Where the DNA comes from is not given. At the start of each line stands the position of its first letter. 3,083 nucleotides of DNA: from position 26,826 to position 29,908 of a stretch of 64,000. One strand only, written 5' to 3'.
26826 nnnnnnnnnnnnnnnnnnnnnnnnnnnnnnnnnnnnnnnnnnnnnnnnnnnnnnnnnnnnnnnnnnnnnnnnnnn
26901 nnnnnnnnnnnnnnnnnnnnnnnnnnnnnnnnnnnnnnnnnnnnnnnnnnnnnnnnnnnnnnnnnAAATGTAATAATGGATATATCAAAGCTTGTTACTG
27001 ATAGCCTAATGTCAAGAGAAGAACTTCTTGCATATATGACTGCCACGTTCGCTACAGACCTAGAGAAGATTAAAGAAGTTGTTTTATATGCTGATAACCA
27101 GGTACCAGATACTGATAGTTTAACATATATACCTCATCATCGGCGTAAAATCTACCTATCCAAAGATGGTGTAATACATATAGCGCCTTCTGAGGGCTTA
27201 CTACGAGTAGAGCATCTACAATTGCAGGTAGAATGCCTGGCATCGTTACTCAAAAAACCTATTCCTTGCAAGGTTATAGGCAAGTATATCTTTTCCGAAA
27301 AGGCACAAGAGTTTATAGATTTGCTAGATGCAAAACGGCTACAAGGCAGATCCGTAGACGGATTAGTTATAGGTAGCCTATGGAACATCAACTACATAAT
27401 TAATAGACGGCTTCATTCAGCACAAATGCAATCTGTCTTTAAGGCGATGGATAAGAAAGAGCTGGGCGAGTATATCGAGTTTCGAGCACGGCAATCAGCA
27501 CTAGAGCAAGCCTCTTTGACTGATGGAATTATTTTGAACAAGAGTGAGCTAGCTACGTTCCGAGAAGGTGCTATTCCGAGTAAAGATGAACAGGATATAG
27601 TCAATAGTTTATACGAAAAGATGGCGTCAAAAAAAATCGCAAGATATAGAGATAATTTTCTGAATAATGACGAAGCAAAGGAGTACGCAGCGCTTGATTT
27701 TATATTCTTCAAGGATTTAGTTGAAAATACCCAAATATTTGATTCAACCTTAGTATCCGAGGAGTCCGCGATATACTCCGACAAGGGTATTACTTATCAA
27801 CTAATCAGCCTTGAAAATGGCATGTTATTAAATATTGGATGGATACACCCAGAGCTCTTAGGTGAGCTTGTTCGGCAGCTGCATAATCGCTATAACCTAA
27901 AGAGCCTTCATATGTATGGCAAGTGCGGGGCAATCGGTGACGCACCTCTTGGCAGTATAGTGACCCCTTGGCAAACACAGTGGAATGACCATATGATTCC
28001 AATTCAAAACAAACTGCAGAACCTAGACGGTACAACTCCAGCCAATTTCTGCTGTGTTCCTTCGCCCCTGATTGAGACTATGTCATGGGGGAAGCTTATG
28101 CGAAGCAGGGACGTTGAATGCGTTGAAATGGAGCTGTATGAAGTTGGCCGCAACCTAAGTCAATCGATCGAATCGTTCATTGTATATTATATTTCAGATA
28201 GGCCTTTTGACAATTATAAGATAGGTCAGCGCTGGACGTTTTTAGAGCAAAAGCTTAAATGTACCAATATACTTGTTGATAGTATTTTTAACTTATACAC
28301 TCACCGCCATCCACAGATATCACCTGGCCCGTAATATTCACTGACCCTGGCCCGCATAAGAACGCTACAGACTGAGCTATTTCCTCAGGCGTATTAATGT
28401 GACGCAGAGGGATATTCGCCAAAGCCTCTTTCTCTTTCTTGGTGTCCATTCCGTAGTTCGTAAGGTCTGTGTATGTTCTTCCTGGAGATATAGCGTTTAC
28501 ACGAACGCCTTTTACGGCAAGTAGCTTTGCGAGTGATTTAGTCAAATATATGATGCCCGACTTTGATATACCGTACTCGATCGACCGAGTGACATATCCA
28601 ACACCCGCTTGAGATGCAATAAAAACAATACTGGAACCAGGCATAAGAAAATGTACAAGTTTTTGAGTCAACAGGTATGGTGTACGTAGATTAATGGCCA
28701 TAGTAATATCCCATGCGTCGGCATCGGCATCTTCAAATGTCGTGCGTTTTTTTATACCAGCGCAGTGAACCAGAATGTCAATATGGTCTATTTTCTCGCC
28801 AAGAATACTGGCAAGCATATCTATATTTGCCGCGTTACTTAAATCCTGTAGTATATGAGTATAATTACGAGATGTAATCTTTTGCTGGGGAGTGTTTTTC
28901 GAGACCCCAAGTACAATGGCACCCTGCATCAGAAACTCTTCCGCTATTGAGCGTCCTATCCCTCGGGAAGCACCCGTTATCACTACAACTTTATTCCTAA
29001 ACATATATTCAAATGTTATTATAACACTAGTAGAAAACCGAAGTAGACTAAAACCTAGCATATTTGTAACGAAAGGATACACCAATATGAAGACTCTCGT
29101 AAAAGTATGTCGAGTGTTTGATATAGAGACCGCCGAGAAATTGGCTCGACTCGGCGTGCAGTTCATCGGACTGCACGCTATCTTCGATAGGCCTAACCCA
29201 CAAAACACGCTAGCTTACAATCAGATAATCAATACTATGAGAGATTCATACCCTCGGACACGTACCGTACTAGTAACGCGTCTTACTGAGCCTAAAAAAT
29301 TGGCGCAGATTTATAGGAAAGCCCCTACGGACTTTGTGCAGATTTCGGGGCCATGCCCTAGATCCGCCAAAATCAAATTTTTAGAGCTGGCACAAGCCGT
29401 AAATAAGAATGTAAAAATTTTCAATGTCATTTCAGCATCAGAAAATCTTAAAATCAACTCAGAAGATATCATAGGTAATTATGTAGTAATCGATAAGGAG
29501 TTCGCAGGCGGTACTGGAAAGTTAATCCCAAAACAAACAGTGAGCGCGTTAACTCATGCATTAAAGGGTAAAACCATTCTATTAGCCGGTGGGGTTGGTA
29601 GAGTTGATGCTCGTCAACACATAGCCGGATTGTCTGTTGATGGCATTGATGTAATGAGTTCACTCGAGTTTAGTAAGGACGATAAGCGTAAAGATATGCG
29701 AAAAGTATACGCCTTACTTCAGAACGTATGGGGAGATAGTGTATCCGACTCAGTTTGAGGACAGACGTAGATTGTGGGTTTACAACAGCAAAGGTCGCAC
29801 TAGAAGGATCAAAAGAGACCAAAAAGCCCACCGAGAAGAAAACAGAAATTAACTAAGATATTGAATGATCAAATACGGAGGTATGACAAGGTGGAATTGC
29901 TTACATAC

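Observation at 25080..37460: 12.4-kb foreign island that almost entirely lacks the host word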

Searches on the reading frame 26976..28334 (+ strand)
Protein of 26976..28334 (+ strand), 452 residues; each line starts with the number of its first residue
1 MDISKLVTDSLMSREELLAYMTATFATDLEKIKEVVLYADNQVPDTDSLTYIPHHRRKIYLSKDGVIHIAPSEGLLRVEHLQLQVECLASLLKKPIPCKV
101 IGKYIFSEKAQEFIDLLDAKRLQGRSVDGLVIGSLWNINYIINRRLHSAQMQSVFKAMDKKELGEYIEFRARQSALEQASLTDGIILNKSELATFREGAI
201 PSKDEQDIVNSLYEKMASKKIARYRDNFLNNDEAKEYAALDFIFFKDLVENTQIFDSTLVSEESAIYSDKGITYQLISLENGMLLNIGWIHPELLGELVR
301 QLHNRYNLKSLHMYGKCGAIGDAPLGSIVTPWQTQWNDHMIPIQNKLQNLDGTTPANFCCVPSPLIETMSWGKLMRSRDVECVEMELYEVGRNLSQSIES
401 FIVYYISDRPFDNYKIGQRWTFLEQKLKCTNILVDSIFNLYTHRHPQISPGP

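Call 6: search_protein_families(library=pfam, proteins=[window:26976-28334:+], max_evalue=0.01)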
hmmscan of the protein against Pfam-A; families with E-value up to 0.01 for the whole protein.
window:26976-28334:+ (452 aa): 0 families

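Call 39: search_protein_families(library=ncbifam, proteins=[window:26976-28334:+], max_evalue=0.001)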
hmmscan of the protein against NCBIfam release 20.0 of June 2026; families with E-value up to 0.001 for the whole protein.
window:26976-28334:+ (452 aa): 0 families

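Call 40: find_homologous_proteins(query=window:26976-28334:+, max_evalue=0.001)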
Query window:26976-28334:+ (452 aa): 3 proteins with E <= 0.001 among 4866 candidates.
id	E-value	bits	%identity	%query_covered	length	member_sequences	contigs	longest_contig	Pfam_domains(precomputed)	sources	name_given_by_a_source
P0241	6.0e-298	1006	100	98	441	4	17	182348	-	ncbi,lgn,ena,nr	ncbi:MAG TPA: hypothetical protein PKA29_00735 [Candidatus Saccharibacteria bacterium]|nr:hypothetic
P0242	3.2e-62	229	31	96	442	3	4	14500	-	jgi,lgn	jgi:hypothetical protein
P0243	1.1e-57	214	30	94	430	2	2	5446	-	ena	-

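Call 42: find_encoding_contigs(protein=P0242, flank=10000, max_places=3)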
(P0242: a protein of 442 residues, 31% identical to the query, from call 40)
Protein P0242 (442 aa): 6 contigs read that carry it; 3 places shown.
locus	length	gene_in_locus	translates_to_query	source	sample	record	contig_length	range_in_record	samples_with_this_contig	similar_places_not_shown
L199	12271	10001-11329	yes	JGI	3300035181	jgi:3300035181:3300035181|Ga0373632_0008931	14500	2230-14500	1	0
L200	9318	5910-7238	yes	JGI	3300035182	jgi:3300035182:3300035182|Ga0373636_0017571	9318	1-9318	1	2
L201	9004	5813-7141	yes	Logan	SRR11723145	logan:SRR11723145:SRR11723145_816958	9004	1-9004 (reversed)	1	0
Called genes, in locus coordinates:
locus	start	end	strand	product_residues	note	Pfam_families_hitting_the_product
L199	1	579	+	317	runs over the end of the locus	PF03783:CsgG, PF17680:FlgO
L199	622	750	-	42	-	-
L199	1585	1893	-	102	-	-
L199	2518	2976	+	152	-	-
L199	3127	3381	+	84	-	PF01527:HTH_Tnp_1, PF13518:HTH_28 (weak)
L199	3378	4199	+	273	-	PF00665:rve, PF13683:rve_3, PF13333:rve_2 (weak)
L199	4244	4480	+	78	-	PF08570:DUF1761 (weak)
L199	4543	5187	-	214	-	-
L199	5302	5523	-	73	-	PF13376:OmdA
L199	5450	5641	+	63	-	-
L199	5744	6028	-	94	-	-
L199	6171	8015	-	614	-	PF00171:Aldedh, PF01909:NTP_transf_2, PF18765:Polbeta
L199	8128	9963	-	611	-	PF03485:Arg_tRNA_synt_N, PF00750:tRNA-synt_1d, PF05746:DALR_1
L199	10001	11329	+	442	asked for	-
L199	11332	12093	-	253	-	PF00106:adh_short, PF08659:KR, PF13561:adh_short_C2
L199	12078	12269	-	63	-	?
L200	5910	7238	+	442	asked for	-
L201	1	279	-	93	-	?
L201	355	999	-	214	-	-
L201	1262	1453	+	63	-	-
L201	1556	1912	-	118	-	-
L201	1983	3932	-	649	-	PF00171:Aldedh, PF01909:NTP_transf_2, PF18765:Polbeta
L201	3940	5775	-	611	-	PF03485:Arg_tRNA_synt_N, PF00750:tRNA-synt_1d, PF05746:DALR_1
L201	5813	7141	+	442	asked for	-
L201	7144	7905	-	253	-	PF00106:adh_short, PF08659:KR, PF13561:adh_short_C2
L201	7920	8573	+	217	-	PF00697:PRAI (weak)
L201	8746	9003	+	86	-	?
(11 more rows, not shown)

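Call 44: search_protein_representatives(protein=window:26976-28334:+)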
Query: 452 residues. Proteins with E-value up to 0.001 (for the whole library): 17; up to 1e-10: 15; up to 1e-30: 10. The best 17 are listed.
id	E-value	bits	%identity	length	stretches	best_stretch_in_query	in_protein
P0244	5.4e-96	338.4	36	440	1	2-438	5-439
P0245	8.4e-80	285.1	34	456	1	2-452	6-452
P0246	2.6e-74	266.9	98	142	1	92-221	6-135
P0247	9.8e-72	258.5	31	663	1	2-437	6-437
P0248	2.5e-67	244.0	30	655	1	1-437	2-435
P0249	2.6e-63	230.7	32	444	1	4-438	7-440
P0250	1.7e-59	218.1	34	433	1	5-435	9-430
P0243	3.4e-58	213.9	30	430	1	14-439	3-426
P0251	1.6e-57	211.6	30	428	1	12-436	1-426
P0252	3.1e-42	161.3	31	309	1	5-302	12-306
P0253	2.3e-29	118.9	34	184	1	266-438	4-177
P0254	1.6e-28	116.1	28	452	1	5-441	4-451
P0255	4.8e-28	114.5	24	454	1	1-438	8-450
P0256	1.8e-22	96.1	26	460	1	1-439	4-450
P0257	6.3e-13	64.7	30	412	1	197-433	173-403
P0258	1.8e-05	40.1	24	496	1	3-419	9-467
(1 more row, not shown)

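Call 46: search_protein_families(library=pfam, proteins=[P0247, P0248, P0244, P0258, P0255], max_evalue=0.01)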
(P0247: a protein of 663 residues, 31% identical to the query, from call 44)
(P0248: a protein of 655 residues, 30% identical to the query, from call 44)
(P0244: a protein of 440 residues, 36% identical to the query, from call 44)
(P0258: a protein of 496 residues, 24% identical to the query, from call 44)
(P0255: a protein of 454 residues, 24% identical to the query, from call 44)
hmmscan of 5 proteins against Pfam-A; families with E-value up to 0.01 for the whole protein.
P0247 (663 aa): 2 families
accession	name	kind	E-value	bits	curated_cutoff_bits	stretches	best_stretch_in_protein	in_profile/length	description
PF00834.25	Ribul_P_3_epim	-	0.00034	20.5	21.1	1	461-646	12-196/198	Ribulose-phosphate 3 epimerase family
PF01048.26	PNP_UDP_1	-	0.00042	20.2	25.1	0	297-336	56-96/233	Phosphorylase superfamily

P0248 (655 aa): 2 families
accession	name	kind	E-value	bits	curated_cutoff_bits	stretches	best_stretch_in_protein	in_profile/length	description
PF01048.26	PNP_UDP_1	-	0.00026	20.9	25.1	0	306-334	69-97/233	Phosphorylase superfamily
PF00834.25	Ribul_P_3_epim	-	0.00076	19.4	21.1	1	456-518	14-73/198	Ribulose-phosphate 3 epimerase family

P0244 (440 aa): 0 families

P0258 (496 aa): 2 families
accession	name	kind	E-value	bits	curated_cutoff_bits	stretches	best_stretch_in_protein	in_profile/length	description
PF01048.26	PNP_UDP_1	-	7.3e-07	29.3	25.1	1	333-462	64-204/233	Phosphorylase superfamily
PF21850.2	DUF6909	-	8.1e-07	28.2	27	1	275-462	306-506/535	Family of unknown function (DUF6909)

P0255 (454 aa): 0 families

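Call 51: predict_structure(alignment_id=A2)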
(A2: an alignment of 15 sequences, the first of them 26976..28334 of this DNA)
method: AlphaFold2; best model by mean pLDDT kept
length: 452 residues; sequences in the alignment: 15
mean_pLDDT: 89.0   pTM: 0.87
mean pLDDT of the five models: 89.0, 88.3, 88.2, 87.7, 87.0
residues with pLDDT >= 90: 286; 70-90: 144; 50-70: 14; < 50: 8
segments of 3 or more residues with pLDDT < 50: 445-452
pLDDT, mean of each block of 10 residues (from residue 1): 92 88 91 93 77 85 93 85 96 96 89 94 93 93 91 89 93 89 79 75 90 83 92 91 89 85 89 92 93 94 95 95 91 94 94 95 91 93 95 93 92 67 91 95 56 36
secondary structure, 60 per line:
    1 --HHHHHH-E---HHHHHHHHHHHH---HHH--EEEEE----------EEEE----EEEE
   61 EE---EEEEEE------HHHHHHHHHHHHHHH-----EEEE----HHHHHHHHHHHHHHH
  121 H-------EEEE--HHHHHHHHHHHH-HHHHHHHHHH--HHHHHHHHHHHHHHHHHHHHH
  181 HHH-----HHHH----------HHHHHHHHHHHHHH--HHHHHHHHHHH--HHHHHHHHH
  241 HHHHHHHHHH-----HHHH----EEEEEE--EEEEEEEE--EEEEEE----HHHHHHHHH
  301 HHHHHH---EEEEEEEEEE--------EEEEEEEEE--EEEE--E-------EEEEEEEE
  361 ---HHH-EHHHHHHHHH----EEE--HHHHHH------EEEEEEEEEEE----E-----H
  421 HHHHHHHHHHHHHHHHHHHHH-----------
elements in order: H3-8 H14-25 E34-38 E49-52 E57-62 E66-71 H78-92 E98-101 H106-121 E129-132 H135-146 H148-157 H160-183 H189-192 H203-216 H219-229 H232-250 H256-259 E264-269 E272-279 E282-287 H292-306 E310-319 E328-336 E339-342 E353-360 H369-377 E382-384 H387-392 E399-409 H420-441

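Call 68: search_protein_families(library=ncbifam, proteins=[L199:8128-9963:-, L199:6171-8015:-], max_evalue=0.00001)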
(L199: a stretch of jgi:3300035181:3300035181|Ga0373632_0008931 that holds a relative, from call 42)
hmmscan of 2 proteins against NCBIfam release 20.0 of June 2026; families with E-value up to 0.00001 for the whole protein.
L199:8128-9963:- (611 aa): 5 families
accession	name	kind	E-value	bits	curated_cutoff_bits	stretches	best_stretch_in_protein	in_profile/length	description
TIGR00456.1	argS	equivalog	2.6e-131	438.8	261.65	1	44-611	4-569/569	arginine--tRNA ligase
NF002446.0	PRK01611.3-3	equivalog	1.1e-72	245.2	399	2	227-611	235-636/636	arginine--tRNA ligase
NF002447.0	PRK01611.3-4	equivalog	2e-67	228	460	2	45-302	9-250/613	arginine--tRNA ligase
TIGR00211.2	glyS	equivalog_domain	3.3e-09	35.8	300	1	435-598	518-677/684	glycine--tRNA ligase subunit beta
NF045898.1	ArgS_rel_codon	equivalog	1.5e-08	34.5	340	0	84-198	50-151/327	ArgS-related anticodon-binding protein NrtL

L199:6171-8015:- (614 aa): 37 families (the best 25 are shown)
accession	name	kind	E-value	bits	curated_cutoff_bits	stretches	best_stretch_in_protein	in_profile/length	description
NF040869.1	G3PDH_Arch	equivalog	4e-23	81.9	780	1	32-322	164-457/502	NADP-dependent glyceraldehyde-3-phosphate dehydrogenase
NF040648.1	lactal_redase_Meth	equivalog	7e-22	78.1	650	1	104-318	214-424/463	lactaldehyde dehydrogenase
NF047626.1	SulfactDhSafD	equivalog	1.9e-21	76.7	700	1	32-279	131-377/454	sulfoacetaldehyde dehydrogenase SafD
TIGR01780.1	SSADH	subfamily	9.4e-21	74.2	646.35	1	30-281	121-378/448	succinate-semialdehyde dehydrogenase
NF007497.0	PRK10090.1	equivalog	1.4e-19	70.3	500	1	28-278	144-400/480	aldehyde dehydrogenase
TIGR01804.1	BADH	equivalog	1.8e-19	69.6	668.6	1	93-279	204-395/467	betaine-aldehyde dehydrogenase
NF010000.0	PRK13473.1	subfamily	3.5e-19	68.8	615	1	30-279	142-396/475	aminobutyraldehyde dehydrogenase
NF006916.0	PRK09407.1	equivalog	6.4e-19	67.9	521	1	30-279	160-413/526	succinic semialdehyde dehydrogenase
NF042993.1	AlphKGSA_gudD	equivalog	1.7e-18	66.7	770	1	104-277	221-400/481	alpha-ketoglutaric semialdehyde dehydrogenase GucD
NF050084.1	pip_6_carb_DH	equivalog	2.4e-18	66.3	730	1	105-279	202-381/475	L-piperidine-6-carboxylate dehydrogenase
NF006915.0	PRK09406.1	equivalog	5.9e-18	65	730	1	31-278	128-379/457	NADP-dependent succinic semialdehyde dehydrogenase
TIGR02299.1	HpaE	equivalog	4.9e-17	61.7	638.35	1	25-278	134-399/488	5-carboxymethyl-2-hydroxymuconate semialdehyde dehydrogenase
NF006992.0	PRK09457.1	subfamily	9.4e-17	60.8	514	1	30-277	138-391/487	succinylglutamate-semialdehyde dehydrogenase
NF008415.0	PRK11241.1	equivalog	9.5e-16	57.5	828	1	100-278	223-403/482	NADP-dependent succinate-semialdehyde dehydrogenase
NF009725.0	PRK13252.1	equivalog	1.2e-15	56.9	593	1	91-279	210-403/488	betaine-aldehyde dehydrogenase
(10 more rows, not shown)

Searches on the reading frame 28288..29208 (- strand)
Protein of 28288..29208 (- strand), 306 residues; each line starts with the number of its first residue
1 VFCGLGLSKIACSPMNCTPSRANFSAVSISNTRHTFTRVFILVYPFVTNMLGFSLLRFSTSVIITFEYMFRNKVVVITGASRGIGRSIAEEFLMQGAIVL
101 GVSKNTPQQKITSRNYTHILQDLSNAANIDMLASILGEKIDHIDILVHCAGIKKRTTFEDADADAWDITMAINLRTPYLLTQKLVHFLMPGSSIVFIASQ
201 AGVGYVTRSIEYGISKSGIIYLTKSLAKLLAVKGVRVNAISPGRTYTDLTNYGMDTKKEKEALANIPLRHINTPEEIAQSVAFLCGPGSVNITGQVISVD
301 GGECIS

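Call 6: search_protein_families(library=pfam, proteins=[window:28288-29208:-], max_evalue=0.01)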
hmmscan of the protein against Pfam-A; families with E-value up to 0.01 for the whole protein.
window:28288-29208:- (306 aa): 5 families
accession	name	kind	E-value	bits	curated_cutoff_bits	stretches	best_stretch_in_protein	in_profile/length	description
PF13561.12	adh_short_C2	-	2.3e-49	168.6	27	1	79-302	1-234/236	Enoyl-(Acyl carrier protein) reductase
PF00106.31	adh_short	-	1.5e-38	132.7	26.6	1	73-251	1-188/195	short chain dehydrogenase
PF23441.1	SDR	-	1.2e-08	35.1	27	1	105-302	55-254/258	SDR-like rossmann domain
PF01370.27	Epimerase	-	1.7e-06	28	20.9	1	75-226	1-156/240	NAD dependent epimerase/dehydratase family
PF08659.16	KR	-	4e-06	27.3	22.6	1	75-203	3-140/180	KR domain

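Call 39: search_protein_families(library=ncbifam, proteins=[window:28288-29061:-], max_evalue=0.001)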
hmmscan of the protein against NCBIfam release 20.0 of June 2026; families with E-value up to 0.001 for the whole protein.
window:28288-29061:- (257 aa): 230 families (the best 25 are shown)
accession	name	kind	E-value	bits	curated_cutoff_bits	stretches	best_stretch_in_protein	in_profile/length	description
NF009466.0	PRK12826.1-2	subfamily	2.2e-51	174.7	222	1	23-255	3-245/248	3-oxoacyl-ACP reductase FabG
NF005559.1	PRK07231.1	subfamily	3.1e-49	167.7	215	1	21-256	2-249/249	glucose 1-dehydrogenase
NF005309.0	PRK06841.1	subfamily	2.3e-47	161.6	286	1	16-256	8-254/255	GolD/DthD family dehydrogenase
TIGR01830.1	3oxo_ACP_reduc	equivalog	1.5e-45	155.7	297.75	1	26-253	1-237/239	3-oxoacyl-[acyl-carrier-protein] reductase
NF004198.0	PRK05653.1-3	equivalog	6.2e-43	147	296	1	21-255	5-247/248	3-oxoacyl-ACP reductase FabG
NF005056.0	PRK06463.1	equivalog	7.3e-43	146.6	339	1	19-254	3-247/255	3-ketoacyl-(acyl-carrier-protein) reductase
NF004197.0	PRK05653.1-1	equivalog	2.9e-42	145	332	1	20-254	4-246/249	3-oxoacyl-ACP reductase FabG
NF006693.0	PRK09242.1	equivalog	3.3e-42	144.4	328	1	19-253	6-252/258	SDR family oxidoreductase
NF052558.1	MBtsdlDhBudC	equivalog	6.3e-42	143.9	270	1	21-254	1-241/250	meso-2,3-butanediol dehydrogenase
NF005067.0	PRK06484.1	equivalog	8.9e-42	143.3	713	1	22-253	8-250/524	short chain dehydrogenase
NF005075.0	PRK06500.1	equivalog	4.2e-41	141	336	1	21-254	4-246/249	SDR family oxidoreductase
NF047420.2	EF_P_mod_YmfI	equivalog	1.9e-40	139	238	1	26-253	2-234/236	elongation factor P 5-aminopentanone reductase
NF006110.0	PRK08261.1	equivalog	5.8e-40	137.5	410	1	21-254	212-450/454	3-oxoacyl-ACP reductase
NF006074.0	PRK08220.1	equivalog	8.7e-40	136.9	312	1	19-255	4-248/251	2,3-dihydro-2,3-dihydroxybenzoate dehydrogenase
NF009464.0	PRK12824.1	subfamily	3.4e-39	135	269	1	23-254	2-242/245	3-oxoacyl-ACP reductase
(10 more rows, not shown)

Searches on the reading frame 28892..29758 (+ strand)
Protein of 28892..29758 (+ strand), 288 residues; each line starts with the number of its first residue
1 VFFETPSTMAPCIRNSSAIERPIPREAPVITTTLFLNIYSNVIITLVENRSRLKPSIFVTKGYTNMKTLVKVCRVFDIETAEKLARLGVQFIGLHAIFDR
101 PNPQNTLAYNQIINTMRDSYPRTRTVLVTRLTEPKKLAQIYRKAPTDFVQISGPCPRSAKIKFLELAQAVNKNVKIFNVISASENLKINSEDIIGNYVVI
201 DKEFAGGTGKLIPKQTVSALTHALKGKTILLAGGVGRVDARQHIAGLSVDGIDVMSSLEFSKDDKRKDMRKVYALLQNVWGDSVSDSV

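Call 6: search_protein_families(library=pfam, proteins=[window:28892-29758:+], max_evalue=0.01)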
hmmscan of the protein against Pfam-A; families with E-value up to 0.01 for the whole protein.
window:28892-29758:+ (288 aa): 1 family
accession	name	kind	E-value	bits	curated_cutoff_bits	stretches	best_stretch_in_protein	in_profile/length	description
PF00697.28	PRAI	-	8.9e-10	39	22.7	1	71-277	2-192/193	N-(5'phosphoribosyl)anthranilate (PRA) isomerase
